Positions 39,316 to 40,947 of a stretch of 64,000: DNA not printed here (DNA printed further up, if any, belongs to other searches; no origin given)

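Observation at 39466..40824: Highly divergent alpha-tubulin paralogue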

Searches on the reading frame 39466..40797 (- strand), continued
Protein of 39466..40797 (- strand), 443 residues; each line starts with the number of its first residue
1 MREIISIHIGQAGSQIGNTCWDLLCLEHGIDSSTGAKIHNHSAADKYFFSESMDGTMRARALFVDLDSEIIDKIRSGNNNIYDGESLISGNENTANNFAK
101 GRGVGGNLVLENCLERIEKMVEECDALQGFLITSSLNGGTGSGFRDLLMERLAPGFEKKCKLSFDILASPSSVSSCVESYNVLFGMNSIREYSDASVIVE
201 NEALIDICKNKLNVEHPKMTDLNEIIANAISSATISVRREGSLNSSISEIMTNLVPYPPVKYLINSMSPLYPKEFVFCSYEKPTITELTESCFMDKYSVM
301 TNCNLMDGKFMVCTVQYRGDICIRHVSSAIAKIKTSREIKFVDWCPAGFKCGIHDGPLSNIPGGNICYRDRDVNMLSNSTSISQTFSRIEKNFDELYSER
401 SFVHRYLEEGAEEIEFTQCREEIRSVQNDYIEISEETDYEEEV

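Call 19: list_cluster_members(proteins=[P0001, P0002])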
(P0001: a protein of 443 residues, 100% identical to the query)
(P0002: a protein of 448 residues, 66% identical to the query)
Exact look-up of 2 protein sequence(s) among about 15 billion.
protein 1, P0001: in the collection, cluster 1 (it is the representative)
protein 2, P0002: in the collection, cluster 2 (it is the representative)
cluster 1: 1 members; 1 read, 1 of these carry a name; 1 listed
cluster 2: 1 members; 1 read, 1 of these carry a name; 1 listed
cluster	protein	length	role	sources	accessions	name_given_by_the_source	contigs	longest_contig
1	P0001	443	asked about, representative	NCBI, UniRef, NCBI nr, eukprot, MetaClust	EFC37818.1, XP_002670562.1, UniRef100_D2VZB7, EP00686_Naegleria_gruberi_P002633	alpha-tubulin [Naegleria gruberi] | Alpha-tubulin n=1 Tax=Naegleria gruberi TaxID=5762 RepID=D2VZB7_NAEGR | XP_002670562.1 alpha-tubulin [Naegleria gruberi]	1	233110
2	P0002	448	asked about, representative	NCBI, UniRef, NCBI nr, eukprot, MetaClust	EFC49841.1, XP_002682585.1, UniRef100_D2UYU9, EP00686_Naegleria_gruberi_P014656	alpha-tubulin [Naegleria gruberi] | Alpha-tubulin n=1 Tax=Naegleria gruberi TaxID=5762 RepID=D2UYU9_NAEGR | XP_002682585.1 alpha-tubulin [Naegleria gruberi]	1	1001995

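Call 32: find_encoding_contigs(protein=P0002, flank=5000, max_places=6)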
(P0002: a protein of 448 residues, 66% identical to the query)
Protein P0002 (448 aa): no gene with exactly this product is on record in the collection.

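Call 33: find_encoding_contigs(protein=P0001, flank=3000, max_places=6)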
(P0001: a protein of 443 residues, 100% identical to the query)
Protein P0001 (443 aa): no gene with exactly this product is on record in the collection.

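Call 50: predict_structure(alignment_id=A1)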
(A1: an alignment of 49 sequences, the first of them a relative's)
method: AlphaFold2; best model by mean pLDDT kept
length: 443 residues; sequences in the alignment: 49
mean_pLDDT: 70.3   pTM: 0.77
mean pLDDT of the five models: 70.3, 63.0, 60.6, 58.5, 53.1
residues with pLDDT >= 90: 38; 70-90: 213; 50-70: 128; < 50: 64
segments of 3 or more residues with pLDDT < 50: 173-176, 236-268, 346-355, 432-443
pLDDT, mean of each block of 10 residues (from residue 1): 85 88 83 80 77 88 90 82 87 63 81 93 89 79 86 83 77 54 75 77 75 78 81 57 38 39 48 51 77 66 55 69 79 74 51 52 67 68 65 63 58 67 62 43 39
secondary structure, 60 per line:
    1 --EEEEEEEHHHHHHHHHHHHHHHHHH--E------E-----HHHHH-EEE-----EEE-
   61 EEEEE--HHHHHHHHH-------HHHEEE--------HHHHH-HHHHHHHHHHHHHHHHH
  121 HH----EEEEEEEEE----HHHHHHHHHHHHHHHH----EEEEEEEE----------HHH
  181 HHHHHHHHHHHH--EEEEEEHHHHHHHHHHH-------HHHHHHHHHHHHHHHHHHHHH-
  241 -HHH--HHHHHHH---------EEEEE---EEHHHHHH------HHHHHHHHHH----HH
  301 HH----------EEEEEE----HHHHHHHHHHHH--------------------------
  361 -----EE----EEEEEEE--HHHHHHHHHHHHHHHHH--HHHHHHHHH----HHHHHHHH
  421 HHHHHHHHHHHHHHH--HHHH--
elements in order: E3-9 H10-27 H43-47 E49-51 E57-59 E61-65 H68-76 E87-89 H98-102 H104-122 E127-135 H140-155 E160-167 H178-192 E195-200 H201-211 H219-239 H247-253 E263-267 H273-278 H285-294 H299-302 E313-318 H323-334 E372-378 H381-397 H400-408 H413-435 H438-441
